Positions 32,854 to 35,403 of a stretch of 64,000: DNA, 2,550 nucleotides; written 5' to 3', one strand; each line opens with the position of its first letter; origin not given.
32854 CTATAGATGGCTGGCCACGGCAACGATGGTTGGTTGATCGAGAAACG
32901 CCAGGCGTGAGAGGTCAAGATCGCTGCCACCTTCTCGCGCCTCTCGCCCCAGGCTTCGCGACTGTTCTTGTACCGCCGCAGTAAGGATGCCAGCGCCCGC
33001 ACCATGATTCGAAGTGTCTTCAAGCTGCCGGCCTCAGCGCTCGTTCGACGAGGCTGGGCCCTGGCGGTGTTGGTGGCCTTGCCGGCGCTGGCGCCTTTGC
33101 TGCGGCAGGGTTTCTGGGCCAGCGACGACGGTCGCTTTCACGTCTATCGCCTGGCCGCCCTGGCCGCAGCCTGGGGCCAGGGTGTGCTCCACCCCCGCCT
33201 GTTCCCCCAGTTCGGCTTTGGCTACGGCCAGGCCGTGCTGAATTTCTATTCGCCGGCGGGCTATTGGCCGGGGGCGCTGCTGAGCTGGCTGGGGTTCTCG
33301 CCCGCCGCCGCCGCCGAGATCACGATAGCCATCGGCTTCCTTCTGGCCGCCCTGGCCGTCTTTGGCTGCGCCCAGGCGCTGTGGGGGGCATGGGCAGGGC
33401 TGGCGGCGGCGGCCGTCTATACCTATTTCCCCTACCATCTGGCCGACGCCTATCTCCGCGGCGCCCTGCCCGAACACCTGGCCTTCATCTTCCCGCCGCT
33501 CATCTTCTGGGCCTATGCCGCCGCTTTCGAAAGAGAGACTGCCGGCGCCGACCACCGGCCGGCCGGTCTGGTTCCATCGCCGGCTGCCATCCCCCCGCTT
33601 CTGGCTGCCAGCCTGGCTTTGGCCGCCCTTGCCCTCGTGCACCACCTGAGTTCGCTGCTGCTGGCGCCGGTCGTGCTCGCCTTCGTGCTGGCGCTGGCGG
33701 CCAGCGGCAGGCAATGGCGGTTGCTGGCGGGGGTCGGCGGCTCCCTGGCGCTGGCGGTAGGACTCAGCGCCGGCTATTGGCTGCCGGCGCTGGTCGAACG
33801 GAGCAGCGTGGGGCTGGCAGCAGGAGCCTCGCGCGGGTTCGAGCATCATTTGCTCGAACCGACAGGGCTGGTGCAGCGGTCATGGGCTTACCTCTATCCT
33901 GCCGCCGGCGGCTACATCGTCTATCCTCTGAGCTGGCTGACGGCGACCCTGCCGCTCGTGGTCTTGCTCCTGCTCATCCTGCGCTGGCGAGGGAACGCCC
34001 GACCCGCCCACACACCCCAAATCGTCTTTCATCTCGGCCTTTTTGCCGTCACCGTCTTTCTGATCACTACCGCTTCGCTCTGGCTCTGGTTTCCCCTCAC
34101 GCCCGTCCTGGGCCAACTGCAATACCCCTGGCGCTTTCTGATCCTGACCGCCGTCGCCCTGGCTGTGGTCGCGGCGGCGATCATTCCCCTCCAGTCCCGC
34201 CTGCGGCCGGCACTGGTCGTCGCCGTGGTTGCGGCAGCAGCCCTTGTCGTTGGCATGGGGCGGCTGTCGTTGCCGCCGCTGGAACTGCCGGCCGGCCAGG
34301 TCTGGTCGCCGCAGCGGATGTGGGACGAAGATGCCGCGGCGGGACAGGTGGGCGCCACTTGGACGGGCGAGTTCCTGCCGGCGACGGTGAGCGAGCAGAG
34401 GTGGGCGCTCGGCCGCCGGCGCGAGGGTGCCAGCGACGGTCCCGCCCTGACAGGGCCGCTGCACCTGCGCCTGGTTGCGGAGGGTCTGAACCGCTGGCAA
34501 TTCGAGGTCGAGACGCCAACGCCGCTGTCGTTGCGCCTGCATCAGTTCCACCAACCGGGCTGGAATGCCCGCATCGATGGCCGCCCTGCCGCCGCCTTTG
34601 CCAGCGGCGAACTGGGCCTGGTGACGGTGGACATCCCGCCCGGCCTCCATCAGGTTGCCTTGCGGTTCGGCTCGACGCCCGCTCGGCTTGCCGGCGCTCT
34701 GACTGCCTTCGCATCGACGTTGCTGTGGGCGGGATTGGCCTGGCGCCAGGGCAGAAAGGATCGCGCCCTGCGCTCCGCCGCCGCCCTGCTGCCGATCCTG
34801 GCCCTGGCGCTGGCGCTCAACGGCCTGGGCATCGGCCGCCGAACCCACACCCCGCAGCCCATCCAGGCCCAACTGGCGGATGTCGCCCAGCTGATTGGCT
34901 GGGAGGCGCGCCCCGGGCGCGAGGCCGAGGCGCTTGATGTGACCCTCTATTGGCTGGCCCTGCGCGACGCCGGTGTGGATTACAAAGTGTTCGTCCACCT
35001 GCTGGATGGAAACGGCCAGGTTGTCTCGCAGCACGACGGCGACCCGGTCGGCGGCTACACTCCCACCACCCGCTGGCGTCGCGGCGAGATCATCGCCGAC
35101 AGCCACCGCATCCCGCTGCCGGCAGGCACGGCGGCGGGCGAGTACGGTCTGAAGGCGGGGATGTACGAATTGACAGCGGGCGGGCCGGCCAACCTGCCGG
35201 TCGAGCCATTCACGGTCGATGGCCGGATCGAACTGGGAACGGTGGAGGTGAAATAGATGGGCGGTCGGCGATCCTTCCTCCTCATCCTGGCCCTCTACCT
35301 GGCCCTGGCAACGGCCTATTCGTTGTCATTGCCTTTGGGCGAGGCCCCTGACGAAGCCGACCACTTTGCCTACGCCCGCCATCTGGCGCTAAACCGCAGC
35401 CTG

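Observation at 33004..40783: Three paralogous GT-C membrane glycosyltransferases sharing a C-terminal ~110-aa module, with an interleaved membrane SGNH enzyme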

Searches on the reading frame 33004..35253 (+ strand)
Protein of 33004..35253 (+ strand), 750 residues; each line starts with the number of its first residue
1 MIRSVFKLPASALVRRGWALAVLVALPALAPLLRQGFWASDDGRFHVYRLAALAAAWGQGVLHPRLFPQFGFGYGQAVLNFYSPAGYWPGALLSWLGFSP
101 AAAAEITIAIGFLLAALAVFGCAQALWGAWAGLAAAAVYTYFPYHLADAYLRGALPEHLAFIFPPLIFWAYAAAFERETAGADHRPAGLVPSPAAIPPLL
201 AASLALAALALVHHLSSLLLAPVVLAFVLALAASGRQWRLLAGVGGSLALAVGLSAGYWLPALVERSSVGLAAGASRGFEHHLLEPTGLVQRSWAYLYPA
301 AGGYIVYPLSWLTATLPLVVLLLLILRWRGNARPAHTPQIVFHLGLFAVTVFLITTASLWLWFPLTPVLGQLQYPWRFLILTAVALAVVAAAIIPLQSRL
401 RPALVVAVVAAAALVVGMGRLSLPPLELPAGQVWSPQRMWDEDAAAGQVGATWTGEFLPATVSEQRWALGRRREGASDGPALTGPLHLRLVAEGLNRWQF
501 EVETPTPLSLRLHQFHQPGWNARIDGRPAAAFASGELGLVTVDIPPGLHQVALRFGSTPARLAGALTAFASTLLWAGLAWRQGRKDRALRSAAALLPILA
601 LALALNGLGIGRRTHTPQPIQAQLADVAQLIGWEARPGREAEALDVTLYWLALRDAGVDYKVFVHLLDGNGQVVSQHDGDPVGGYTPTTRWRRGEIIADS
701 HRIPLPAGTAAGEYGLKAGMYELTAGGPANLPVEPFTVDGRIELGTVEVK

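Call 3: search_protein_families(library=pfam, proteins=[window:33004-35253:+], max_evalue=0.1)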
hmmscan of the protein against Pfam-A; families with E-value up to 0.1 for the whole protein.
window:33004-35253:+ (750 aa): 1 family
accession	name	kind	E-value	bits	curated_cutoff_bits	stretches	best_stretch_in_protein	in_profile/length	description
PF10131.15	PTPS_related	-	0.0014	17.7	26.4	1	79-417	1-302/621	6-pyruvoyl-tetrahydropterin synthase related domain; membrane protein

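Call 4: search_protein_families(library=ncbifam, proteins=[window:33004-35253:+], max_evalue=0.1)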
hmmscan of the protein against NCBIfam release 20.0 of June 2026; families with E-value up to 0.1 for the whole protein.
window:33004-35253:+ (750 aa): 0 families

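Call 33: find_homologous_proteins(query=window:33004-35253:+, max_evalue=0.001)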
Query window:33004-35253:+ (750 aa): 228 proteins with E <= 0.001 among 8000 candidates; the best 120 are listed.
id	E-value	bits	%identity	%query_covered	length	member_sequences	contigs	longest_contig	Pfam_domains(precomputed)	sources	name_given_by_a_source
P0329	0.0e+0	1646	100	100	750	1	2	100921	-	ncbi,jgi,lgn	jgi:hypothetical protein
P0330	0.0e+0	1155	72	98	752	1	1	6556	PF10131.16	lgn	-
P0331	0.0e+0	1032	84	77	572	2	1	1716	-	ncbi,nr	ncbi:MAG: hypothetical protein KIS63_23960, partial [Caldilineales bacterium]|nr:hypothetical protei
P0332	3.0e-268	911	61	98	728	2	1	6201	PF10131.16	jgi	jgi:hypothetical protein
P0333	6.2e-265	900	60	97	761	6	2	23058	PF10131.16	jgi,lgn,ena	-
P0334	6.7e-265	900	61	98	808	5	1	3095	PF10131.16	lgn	-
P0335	2.9e-263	894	61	97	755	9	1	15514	PF10131.16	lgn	-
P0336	2.1e-258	878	60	97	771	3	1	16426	PF10131.16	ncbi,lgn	-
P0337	2.5e-244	832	54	95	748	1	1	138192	PF10131.16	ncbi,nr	ncbi:MAG: hypothetical protein J5I90_17925 [Caldilineales bacterium]|nr:hypothetical protein [Caldil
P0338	2.6e-244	832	56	98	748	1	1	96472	PF10131.16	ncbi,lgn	-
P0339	3.9e-244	831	56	95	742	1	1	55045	PF10131.16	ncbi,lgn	-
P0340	5.6e-244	830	57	98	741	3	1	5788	PF10131.16,PF13231.13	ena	-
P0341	2.7e-242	825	55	100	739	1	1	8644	PF10131.16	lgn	-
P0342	1.5e-240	819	54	97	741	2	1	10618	PF10131.16,PF09586.17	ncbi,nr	ncbi:MAG: hypothetical protein GXP42_03200 [Chloroflexi bacterium]|nr:hypothetical protein [Chlorofl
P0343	4.0e-240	818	55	99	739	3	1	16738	PF10131.16,PF13231.13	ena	-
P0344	7.8e-238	810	55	97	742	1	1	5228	PF10131.16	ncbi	-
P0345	2.4e-236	805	56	96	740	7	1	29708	PF10131.16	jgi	jgi:hypothetical protein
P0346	8.8e-236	803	52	97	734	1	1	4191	PF10131.16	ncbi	-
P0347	1.5e-235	803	55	98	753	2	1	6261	PF10131.16,PF13231.13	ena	-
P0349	1.8e-230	786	51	98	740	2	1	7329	PF10131.16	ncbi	-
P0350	1.1e-228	780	52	98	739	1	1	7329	PF10131.16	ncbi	-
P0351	5.4e-228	778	54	96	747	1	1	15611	PF10131.16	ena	-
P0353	4.4e-227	775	53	98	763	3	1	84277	PF10131.16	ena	-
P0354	7.3e-226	770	55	95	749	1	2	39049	PF10131.16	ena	-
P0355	9.5e-226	770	54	95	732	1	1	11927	PF10131.16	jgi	jgi:hypothetical protein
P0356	7.8e-225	767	56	95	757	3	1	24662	PF10131.16,PF13231.13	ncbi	-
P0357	1.4e-224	766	53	97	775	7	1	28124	PF10131.16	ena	-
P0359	4.2e-224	765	53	95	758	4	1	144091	PF10131.16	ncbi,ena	-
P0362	2.0e-221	756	54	99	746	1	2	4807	PF10131.16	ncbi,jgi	jgi:hypothetical protein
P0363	6.2e-221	754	52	95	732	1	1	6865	PF10131.16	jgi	jgi:hypothetical protein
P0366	3.6e-219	748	53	95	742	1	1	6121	PF10131.16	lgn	-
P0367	2.6e-218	746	52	99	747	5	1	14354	PF10131.16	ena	-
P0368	2.9e-218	745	52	96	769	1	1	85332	PF10131.16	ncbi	-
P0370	1.2e-217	743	52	95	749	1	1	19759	PF10131.16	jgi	jgi:hypothetical protein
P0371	2.5e-217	742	54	95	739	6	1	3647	PF10131.16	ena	-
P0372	7.2e-217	741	50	95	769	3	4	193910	PF10131.16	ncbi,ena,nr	ncbi:MAG: hypothetical protein KJZ86_10510 [Caldilineaceae bacterium]|nr:hypothetical protein [Caldi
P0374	9.5e-217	740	52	97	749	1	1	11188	PF10131.16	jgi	jgi:hypothetical protein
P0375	1.1e-216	740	52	95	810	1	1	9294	PF10131.16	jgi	-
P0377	2.0e-216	739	53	99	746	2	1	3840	PF10131.16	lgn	-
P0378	5.4e-216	738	51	95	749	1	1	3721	PF10131.16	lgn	-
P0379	6.6e-216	738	53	95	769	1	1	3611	PF10131.16,PF09586.17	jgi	jgi:hypothetical protein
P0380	4.6e-215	735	52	96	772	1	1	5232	PF10131.16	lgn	-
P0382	7.6e-215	734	51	96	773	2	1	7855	PF10131.16,PF13231.13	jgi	-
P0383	2.1e-214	733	53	95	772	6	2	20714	PF10131.16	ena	-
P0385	5.7e-214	731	51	95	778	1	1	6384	PF10131.16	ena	-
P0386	4.8e-213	728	53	95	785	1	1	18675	PF10131.16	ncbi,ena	-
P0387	7.0e-213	728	53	97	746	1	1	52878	PF10131.16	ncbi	-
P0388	1.7e-212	726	53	98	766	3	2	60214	PF10131.16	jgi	-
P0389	3.0e-212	725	52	96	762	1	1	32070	PF10131.16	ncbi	-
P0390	3.5e-212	725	51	96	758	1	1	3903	PF10131.16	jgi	jgi:hypothetical protein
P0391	3.6e-212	725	52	97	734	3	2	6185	PF10131.16,PF20176.4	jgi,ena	-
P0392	4.5e-212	725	52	95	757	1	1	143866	PF10131.16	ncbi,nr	ncbi:MAG: 6-pyruvoyl-tetrahydropterin synthase-related protein [Chloroflexota bacterium]|nr:6-pyruvo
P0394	6.5e-212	724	52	95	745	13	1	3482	PF10131.16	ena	-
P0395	1.1e-211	724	52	97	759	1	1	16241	PF10131.16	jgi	jgi:hypothetical protein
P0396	9.5e-211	721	53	96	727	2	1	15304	PF10131.16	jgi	jgi:hypothetical protein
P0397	1.0e-210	720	51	95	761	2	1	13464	PF10131.16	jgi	-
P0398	1.1e-210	720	52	96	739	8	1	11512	PF10131.16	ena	-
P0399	1.4e-210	720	51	97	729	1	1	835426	PF10131.16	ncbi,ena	-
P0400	3.5e-210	719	52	95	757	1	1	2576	PF10131.16,PF20176.4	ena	-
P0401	5.1e-210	718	51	96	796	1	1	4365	PF10131.16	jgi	jgi:hypothetical protein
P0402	7.3e-210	718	52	96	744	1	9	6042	PF10131.16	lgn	-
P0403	1.4e-209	717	53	96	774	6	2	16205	PF10131.16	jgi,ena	-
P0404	1.5e-209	717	53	95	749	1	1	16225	PF10131.16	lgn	-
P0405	5.3e-209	715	51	98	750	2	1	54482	PF10131.16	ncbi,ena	-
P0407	1.0e-208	714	52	97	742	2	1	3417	PF10131.16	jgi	-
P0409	1.9e-208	713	51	97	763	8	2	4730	PF10131.16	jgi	-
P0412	5.7e-208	711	49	96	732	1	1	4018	PF10131.16,PF20176.4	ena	-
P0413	9.5e-208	711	49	96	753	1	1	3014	PF10131.16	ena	-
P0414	1.1e-207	710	49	76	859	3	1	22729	PF09586.17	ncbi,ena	-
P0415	4.1e-207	709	50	96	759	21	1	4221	PF10131.16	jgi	-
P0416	5.3e-207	708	52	95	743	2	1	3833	PF10131.16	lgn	-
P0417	7.0e-207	708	51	95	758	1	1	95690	PF10131.16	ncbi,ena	-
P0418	7.4e-207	708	56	43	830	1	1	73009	PF10131.16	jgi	jgi:hypothetical protein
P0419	1.1e-206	707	51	96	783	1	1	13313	PF10131.16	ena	-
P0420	4.1e-206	705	51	97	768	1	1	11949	PF10131.16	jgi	jgi:hypothetical protein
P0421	8.4e-206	704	50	99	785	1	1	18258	PF10131.16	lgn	-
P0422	1.2e-205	704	52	96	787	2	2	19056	PF10131.16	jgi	jgi:hypothetical protein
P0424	3.2e-205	702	51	95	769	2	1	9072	PF10131.16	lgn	-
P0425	5.0e-205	702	50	99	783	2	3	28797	PF10131.16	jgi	jgi:hypothetical protein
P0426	5.3e-205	702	50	98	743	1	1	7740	PF10131.16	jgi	jgi:hypothetical protein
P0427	5.8e-205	701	51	96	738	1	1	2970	PF10131.16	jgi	jgi:hypothetical protein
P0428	1.8e-204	700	50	97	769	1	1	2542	PF10131.16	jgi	-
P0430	2.3e-204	699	49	96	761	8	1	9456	PF10131.16,PF20176.4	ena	-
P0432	3.2e-204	699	50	97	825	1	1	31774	PF09586.17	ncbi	-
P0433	6.2e-204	698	56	43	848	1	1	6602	PF10131.16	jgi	jgi:hypothetical protein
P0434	7.7e-204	698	51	95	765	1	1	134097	PF10131.16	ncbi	-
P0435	1.9e-203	696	52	97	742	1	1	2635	PF10131.16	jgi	jgi:hypothetical protein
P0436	2.1e-203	696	49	100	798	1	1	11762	PF10131.16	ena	-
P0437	2.3e-203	696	50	95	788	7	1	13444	PF10131.16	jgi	jgi:hypothetical protein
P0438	2.7e-203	696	49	96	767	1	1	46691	PF10131.16,PF20176.4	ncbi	-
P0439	3.4e-203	696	50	99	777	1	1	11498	PF10131.16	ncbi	-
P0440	4.3e-203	695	50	96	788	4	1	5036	PF10131.16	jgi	jgi:6-pyruvoyl-tetrahydropterin synthase related domain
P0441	6.9e-203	695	51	95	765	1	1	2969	PF10131.16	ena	-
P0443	7.3e-202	691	50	96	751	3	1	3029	PF10131.16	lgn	-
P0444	1.5e-201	690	50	98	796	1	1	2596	PF10131.16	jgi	jgi:6-pyruvoyl-tetrahydropterin synthase related domain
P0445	2.0e-201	690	51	96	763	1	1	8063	PF10131.16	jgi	jgi:hypothetical protein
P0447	2.5e-201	689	50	95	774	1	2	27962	PF10131.16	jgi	jgi:hypothetical protein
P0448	7.3e-201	688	51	95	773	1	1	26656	PF10131.16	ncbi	-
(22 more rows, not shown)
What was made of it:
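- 33004..35256 (+): Gene A, 750 aa: a GT-C-fold membrane glycosyltransferase of the PF10131 (PTPS_related) family. It consists of a TM core (aa 1-418), a loop, a beta-sandwich, a TM hairpin and the module. Most of 120 orthologs carry PF10131 (call 33).
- On PTPS_related (PF10131): Most of its 120 closest homologs (50-72% identity) have PF10131 on record (call 33).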

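Call 34: find_encoding_contigs(protein=P0337, flank=10000, max_places=1)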
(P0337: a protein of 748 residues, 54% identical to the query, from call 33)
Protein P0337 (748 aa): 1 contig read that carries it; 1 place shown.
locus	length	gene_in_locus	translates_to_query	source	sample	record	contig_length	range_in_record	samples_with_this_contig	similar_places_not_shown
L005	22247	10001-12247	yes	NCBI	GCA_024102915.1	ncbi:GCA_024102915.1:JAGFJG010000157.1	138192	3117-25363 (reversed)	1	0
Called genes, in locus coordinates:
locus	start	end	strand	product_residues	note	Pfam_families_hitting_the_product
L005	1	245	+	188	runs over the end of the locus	PF00117:GATase, PF07722:Peptidase_C26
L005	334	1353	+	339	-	PF02885:Glycos_trans_3N, PF00591:Glycos_transf_3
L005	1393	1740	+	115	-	-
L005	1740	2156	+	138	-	PF01844:HNH, PF14279:HNH_5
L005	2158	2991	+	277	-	PF00218:IGPS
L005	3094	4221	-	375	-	PF04055:Radical_SAM, PF13186:SPASM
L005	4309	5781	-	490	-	PF02310:B12-binding, PF04055:Radical_SAM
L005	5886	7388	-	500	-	PF02310:B12-binding, PF04055:Radical_SAM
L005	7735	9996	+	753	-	-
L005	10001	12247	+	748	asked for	PF10131:PTPS_related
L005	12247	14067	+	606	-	-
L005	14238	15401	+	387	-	PF13248:Zn_ribbon_3 (weak)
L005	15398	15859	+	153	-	PF10604:Polyketide_cyc2, PF03364:Polyketide_cyc (weak)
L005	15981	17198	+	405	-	PF04055:Radical_SAM, PF19288:CofH_C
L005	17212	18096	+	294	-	PF01040:UbiA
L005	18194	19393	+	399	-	PF04055:Radical_SAM, PF19288:CofH_C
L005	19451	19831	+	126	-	PF05635:23S_rRNA_IVP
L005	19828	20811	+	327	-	PF02621:VitK2_biosynth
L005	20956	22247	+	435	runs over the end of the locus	PF00930:DPPIV_N (faint), PF26549:Tricorn_N (weak), PF26550:Tricorn_2nd (faint), PF12894:ANAPC4_WD40 (faint), PF07676:PD40 (weak)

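Call 35: find_encoding_contigs(protein=P0399, flank=10000, max_places=1)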
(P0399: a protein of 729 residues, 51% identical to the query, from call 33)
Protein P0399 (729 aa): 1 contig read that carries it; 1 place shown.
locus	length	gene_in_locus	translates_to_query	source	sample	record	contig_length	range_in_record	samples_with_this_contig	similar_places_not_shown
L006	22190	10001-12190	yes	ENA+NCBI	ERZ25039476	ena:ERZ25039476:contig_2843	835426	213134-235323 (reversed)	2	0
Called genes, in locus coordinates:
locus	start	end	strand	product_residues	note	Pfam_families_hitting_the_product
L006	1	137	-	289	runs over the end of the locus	PF08239:SH3_3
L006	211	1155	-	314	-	PF10432:bact-PGI_C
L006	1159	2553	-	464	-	-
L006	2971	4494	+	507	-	-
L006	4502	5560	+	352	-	PF06347:SH3_4 (weak), PF08239:SH3_3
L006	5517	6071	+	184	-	-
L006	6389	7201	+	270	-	PF06347:SH3_4 (faint), PF08239:SH3_3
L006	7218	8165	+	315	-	-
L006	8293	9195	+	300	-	PF08239:SH3_3, PF02449:Glyco_hydro_42 (weak)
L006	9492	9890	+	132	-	-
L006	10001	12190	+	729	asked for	PF10131:PTPS_related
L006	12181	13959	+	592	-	PF13231:PMT_2 (weak)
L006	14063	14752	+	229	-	PF00149:Metallophos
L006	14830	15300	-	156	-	PF00571:CBS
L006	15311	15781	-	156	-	PF00571:CBS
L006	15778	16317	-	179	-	PF02367:TsaE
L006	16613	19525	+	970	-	PF08486:SpoIID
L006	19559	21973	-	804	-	PF00082:Peptidase_S8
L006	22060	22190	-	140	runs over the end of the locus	PF02566:OsmC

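Call 36: find_encoding_contigs(protein=P0392, flank=10000, max_places=1)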
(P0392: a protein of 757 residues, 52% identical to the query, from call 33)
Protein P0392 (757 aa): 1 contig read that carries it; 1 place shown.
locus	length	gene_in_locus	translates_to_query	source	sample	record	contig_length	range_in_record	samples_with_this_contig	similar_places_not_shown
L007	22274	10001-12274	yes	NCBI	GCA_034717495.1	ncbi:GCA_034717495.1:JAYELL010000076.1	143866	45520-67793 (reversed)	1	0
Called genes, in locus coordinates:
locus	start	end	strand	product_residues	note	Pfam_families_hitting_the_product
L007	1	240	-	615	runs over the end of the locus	PF00515:TPR_1 (faint), PF07719:TPR_2 (faint), PF13428:TPR_14 (faint), PF13432:TPR_16 (faint), PF13525:YfiO (faint), PF13174:TPR_6 (faint), PF08239:SH3_3 (weak)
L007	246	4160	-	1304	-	PF19077:Big_13 (faint)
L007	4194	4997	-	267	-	PF00072:Response_reg, PF00486:Trans_reg_C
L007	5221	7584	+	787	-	-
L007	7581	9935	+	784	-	PF10131:PTPS_related (weak)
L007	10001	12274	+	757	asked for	PF10131:PTPS_related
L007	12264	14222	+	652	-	PF13231:PMT_2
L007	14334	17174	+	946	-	PF15711:ILEI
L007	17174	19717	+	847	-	PF11028:TMEM260_N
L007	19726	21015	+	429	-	PF03453:MoeA_N, PF00994:MoCF_biosynth, PF03454:MoeA_C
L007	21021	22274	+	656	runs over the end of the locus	PF03453:MoeA_N, PF00994:MoCF_biosynth, PF03454:MoeA_C, PF12727:PBP_like, PF12974:Phosphonate-bd (weak)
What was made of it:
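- The A-B overlap or abutment is conserved in L005, L006 and L007 (calls 34-36).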

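Call 39: search_solved_structures(query=A4, max_evalue=10)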
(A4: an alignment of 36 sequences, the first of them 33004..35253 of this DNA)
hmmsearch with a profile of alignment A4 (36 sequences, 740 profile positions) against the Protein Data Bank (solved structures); distinct sequences matched with E-value up to 10: 0.

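Call 52: predict_structure(alignment_id=A4)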
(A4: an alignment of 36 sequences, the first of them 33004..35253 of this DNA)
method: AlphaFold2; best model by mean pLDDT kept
length: 750 residues; sequences in the alignment: 36
mean_pLDDT: 87.3   pTM: 0.90
mean pLDDT of the five models: 87.3, 86.8, 85.4, 85.2, 84.7
residues with pLDDT >= 90: 452; 70-90: 209; 50-70: 69; < 50: 20
segments of 3 or more residues with pLDDT < 50: 72-77, 449-454, 686-689
pLDDT, mean of each block of 10 residues (from residue 1): 57 87 96 76 79 90 78 50 80 92 93 98 94 98 94 90 97 92 71 92 96 89 96 92 96 93 80 69 91 87 78 97 96 91 98 94 79 84 98 94 97 96 78 76 62 57 62 72 91 93 97 88 97 88 98 92 94 97 87 94 90 94 94 90 90 87 93 90 57 89 89 95 89 93 93
secondary structure, 60 per line:
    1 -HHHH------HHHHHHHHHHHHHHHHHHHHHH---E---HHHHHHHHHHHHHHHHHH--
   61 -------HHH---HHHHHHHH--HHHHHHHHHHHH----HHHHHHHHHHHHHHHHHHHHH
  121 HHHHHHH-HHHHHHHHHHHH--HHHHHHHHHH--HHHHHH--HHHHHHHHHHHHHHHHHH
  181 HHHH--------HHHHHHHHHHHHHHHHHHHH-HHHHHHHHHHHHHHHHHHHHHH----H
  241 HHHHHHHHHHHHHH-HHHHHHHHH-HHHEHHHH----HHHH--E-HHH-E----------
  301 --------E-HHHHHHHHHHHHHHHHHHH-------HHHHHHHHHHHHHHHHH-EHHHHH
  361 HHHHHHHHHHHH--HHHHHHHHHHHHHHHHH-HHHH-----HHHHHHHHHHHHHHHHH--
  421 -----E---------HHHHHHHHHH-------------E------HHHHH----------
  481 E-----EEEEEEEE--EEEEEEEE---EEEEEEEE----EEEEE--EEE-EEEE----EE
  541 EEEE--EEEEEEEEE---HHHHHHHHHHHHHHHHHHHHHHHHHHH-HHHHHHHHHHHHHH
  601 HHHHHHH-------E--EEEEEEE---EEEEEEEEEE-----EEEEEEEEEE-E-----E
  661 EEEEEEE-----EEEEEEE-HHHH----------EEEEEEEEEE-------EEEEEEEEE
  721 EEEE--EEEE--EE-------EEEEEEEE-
elements in order (helices of 4 or more, strands of 3 or more residues): H2-5 H12-33 H41-58 H74-81 H84-95 H100-127 H129-140 H143-152 H155-160 H163-184 H193-212 H214-235 H240-254 H256-264 H270-273 H278-281 H311-329 H337-353 H356-372 H375-391 H393-396 H402-418 H436-445 H466-470 E487-494 E497-504 E508-515 E520-524 E527-529 E531-534 E539-544 E547-555 H559-585 H587-607 E618-624 E628-637 E643-652 E660-667 E673-679 H681-684 E695-704 E712-724 E727-730 E742-749
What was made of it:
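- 33004..35256 (+): AF2 model pLDDT 87.3, pTM 0.90 (call 52).
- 34462..34668 (+): A: an additional beta-sandwich domain (aa 487-555) lying between the core and the TM hairpin. Secondary structure of the AF2 model (call 52).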
